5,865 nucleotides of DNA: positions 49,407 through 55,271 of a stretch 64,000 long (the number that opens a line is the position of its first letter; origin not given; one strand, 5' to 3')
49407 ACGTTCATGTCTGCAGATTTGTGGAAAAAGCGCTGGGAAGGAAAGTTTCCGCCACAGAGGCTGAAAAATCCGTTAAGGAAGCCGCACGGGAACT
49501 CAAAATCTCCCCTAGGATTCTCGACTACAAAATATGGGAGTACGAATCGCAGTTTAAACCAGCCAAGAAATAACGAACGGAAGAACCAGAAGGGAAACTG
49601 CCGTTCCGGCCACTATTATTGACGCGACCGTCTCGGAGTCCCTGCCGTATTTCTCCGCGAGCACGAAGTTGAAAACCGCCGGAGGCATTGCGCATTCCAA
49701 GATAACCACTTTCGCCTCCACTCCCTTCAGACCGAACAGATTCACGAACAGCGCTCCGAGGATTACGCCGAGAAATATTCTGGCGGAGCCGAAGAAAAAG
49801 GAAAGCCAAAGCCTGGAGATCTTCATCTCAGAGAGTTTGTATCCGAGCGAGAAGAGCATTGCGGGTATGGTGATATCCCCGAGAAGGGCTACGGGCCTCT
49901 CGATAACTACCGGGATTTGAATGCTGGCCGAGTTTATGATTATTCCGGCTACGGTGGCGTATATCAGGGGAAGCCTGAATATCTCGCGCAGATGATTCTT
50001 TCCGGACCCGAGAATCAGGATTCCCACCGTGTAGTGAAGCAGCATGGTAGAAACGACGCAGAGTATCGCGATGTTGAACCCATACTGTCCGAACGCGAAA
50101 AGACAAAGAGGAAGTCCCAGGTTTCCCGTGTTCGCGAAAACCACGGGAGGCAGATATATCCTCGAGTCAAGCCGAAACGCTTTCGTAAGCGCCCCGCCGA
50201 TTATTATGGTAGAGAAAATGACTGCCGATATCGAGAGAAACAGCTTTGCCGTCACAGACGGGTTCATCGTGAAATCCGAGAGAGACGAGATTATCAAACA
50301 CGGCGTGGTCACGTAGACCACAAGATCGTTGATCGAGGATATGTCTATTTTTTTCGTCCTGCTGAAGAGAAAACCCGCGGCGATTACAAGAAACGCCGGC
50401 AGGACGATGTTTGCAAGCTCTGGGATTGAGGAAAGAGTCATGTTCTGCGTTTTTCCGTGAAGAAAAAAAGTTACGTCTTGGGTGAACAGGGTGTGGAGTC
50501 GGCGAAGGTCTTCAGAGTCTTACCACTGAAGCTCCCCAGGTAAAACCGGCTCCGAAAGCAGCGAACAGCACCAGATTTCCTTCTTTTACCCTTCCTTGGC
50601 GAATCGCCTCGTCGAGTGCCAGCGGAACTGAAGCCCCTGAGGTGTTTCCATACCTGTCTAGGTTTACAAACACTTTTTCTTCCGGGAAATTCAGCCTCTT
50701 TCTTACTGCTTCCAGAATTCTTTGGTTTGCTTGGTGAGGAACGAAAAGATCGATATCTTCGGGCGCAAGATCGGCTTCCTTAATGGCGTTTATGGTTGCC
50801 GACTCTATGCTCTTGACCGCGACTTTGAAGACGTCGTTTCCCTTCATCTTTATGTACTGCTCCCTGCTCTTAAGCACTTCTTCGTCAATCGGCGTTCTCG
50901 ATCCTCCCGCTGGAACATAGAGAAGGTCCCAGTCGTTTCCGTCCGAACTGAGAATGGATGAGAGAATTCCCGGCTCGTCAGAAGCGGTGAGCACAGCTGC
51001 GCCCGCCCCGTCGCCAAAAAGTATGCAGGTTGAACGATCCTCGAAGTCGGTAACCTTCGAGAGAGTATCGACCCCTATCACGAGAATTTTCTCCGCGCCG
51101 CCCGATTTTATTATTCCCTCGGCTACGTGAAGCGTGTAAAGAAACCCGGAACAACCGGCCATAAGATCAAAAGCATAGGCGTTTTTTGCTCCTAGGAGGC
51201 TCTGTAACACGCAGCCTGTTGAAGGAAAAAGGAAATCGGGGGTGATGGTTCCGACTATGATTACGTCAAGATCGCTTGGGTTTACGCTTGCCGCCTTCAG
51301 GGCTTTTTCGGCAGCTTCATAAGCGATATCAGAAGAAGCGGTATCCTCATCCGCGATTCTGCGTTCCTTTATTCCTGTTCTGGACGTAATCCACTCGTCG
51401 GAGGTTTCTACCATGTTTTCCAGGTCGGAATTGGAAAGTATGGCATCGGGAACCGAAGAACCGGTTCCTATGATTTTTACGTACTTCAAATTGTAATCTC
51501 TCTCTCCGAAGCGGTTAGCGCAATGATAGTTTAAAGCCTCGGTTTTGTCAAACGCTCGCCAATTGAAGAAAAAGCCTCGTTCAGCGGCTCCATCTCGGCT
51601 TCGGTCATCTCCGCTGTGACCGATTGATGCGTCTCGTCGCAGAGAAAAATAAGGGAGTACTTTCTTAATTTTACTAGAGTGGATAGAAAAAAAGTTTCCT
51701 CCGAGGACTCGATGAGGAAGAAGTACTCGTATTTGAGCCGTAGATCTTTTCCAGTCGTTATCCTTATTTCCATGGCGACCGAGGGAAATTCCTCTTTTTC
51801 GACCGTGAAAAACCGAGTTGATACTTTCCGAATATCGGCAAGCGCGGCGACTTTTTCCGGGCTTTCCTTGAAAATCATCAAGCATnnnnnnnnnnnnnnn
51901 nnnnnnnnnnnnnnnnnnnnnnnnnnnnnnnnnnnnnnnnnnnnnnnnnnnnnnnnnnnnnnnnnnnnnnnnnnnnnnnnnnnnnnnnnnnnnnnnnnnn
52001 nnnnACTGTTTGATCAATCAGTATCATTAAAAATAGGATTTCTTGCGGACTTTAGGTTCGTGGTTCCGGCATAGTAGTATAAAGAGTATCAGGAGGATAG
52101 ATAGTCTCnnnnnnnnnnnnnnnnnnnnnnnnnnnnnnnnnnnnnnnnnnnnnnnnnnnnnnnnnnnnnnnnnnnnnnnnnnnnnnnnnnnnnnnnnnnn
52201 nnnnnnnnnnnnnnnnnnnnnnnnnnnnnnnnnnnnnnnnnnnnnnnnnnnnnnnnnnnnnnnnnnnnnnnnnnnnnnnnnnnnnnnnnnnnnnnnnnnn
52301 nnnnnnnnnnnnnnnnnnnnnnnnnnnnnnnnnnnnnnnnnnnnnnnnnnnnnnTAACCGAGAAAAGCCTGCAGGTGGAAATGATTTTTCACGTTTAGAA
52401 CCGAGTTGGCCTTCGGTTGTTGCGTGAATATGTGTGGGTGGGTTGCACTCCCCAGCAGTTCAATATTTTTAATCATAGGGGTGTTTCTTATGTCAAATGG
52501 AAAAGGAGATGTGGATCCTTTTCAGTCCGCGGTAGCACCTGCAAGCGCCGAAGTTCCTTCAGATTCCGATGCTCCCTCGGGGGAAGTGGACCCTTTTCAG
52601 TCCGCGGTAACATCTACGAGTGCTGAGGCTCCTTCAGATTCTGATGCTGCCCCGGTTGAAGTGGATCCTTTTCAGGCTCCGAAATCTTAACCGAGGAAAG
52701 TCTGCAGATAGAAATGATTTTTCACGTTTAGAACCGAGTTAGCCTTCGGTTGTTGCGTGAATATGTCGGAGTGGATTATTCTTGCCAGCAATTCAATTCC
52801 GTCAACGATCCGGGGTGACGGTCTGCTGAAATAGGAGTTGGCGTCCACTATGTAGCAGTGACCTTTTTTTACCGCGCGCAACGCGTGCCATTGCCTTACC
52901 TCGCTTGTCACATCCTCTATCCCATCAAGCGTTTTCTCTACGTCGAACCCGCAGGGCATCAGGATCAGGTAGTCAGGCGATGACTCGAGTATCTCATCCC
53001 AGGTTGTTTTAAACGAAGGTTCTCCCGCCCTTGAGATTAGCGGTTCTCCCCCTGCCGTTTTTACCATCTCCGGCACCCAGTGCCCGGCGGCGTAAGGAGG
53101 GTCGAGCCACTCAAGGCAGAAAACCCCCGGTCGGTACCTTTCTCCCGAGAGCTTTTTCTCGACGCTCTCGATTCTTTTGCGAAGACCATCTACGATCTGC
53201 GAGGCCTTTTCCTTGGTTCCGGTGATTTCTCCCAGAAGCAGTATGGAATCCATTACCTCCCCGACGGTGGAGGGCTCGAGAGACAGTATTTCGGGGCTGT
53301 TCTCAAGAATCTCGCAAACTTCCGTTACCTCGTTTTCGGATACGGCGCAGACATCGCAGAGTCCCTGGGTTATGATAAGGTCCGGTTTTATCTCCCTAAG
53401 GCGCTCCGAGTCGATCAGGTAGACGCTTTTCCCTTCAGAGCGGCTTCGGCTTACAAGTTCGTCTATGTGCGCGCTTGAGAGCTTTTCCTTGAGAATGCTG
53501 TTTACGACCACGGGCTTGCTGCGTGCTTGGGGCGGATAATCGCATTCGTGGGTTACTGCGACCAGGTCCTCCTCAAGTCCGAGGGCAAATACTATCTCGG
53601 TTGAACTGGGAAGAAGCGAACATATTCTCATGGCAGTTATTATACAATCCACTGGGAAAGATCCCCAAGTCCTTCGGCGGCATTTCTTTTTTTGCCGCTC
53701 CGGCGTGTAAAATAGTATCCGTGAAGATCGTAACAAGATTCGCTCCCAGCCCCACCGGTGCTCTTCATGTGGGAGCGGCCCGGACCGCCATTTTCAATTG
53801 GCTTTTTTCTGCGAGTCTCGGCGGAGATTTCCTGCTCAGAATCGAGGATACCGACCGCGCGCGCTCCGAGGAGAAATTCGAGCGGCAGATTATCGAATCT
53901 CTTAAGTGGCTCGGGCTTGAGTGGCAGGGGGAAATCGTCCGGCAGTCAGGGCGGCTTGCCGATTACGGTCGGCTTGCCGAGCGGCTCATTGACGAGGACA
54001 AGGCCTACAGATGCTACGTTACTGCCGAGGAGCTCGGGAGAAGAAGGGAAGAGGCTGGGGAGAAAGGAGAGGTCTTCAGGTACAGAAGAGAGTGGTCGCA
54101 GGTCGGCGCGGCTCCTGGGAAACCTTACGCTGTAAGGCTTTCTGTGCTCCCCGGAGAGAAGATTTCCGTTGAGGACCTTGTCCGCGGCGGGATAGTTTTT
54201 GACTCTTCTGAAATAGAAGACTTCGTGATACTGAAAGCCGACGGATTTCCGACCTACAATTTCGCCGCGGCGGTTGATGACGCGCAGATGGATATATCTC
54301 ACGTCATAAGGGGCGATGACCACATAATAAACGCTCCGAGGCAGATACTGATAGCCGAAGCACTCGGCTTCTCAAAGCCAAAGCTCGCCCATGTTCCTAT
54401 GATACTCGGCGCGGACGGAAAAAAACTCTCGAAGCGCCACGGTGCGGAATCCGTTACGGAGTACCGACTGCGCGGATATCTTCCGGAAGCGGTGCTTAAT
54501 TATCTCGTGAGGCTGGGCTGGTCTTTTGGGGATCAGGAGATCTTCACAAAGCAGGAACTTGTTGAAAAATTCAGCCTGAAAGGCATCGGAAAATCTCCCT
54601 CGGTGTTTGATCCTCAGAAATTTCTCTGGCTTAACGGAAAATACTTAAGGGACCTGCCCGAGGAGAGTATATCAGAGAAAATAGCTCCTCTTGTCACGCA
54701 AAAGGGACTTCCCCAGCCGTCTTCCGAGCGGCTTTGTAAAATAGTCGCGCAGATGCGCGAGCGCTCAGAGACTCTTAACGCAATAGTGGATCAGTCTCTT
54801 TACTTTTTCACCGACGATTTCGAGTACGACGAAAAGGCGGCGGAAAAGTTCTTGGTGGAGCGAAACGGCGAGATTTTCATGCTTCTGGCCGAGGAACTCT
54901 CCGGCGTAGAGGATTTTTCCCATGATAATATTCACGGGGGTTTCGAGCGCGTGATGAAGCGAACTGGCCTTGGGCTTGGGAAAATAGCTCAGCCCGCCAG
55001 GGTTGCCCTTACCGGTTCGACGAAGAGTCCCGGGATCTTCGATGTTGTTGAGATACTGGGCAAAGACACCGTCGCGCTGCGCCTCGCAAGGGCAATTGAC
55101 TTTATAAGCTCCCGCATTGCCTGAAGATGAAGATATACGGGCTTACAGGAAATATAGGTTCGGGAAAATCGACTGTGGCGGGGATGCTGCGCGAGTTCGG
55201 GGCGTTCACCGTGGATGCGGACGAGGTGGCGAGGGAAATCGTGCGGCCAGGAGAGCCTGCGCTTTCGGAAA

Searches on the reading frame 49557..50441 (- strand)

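Call 52: search_protein_families(library=pfam, proteins=[window:49557-50441:-], max_evalue=0.00001)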
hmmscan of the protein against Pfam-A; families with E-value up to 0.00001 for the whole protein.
window:49557-50441:- (295 aa): 1 family
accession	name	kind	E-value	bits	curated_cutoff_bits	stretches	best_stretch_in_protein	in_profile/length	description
PF03547.23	Mem_trans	-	5.4e-30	104.6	25.7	2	148-291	194-343/343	Membrane transport protein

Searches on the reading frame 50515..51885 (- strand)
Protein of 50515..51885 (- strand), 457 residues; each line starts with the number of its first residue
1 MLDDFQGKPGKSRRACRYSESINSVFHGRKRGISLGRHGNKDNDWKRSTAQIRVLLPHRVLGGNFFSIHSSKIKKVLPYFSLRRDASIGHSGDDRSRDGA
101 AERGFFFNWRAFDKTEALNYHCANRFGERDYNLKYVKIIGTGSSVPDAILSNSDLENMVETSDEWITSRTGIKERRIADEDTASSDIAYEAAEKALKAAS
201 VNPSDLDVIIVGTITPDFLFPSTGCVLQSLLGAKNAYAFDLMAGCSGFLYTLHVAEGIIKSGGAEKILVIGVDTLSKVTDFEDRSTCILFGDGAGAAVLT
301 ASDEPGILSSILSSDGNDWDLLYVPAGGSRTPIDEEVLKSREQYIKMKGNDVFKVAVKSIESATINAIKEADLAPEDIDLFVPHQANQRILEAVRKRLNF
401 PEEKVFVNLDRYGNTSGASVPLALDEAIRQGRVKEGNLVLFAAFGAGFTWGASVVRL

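Call 52: search_protein_families(library=pfam, proteins=[window:50515-51885:-], max_evalue=0.00001)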
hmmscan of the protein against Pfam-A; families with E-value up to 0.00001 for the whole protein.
window:50515-51885:- (457 aa): 3 families
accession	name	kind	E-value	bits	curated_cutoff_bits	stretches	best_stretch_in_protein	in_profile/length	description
PF08541.16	ACP_syn_III_C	-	2.5e-39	133.8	26.6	1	369-456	2-89/90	3-Oxoacyl-[acyl-carrier-protein (ACP)] synthase III C terminal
PF08545.16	ACP_syn_III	-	3.5e-30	104.2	24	1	239-316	1-80/80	3-Oxoacyl-[acyl-carrier-protein (ACP)] synthase III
PF00108.29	Thiolase_N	-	1.3e-07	31.7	26.4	1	168-282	7-122/260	Thiolase, N-terminal domain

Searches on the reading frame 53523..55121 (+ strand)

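Call 52: search_protein_families(library=pfam, proteins=[window:53523-55121:+], max_evalue=0.00001)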
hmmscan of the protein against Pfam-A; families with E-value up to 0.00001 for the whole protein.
window:53523-55121:+ (533 aa): 2 families
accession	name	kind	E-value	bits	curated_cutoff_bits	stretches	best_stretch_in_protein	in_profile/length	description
PF00749.27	tRNA-synt_1c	-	2.3e-91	306.4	23.4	1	68-368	1-313/314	tRNA synthetases class I (E and Q), catalytic domain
PF19269.4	Anticodon_2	-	6.4e-33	114.6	23.6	1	399-525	11-141/141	Anticodon binding domain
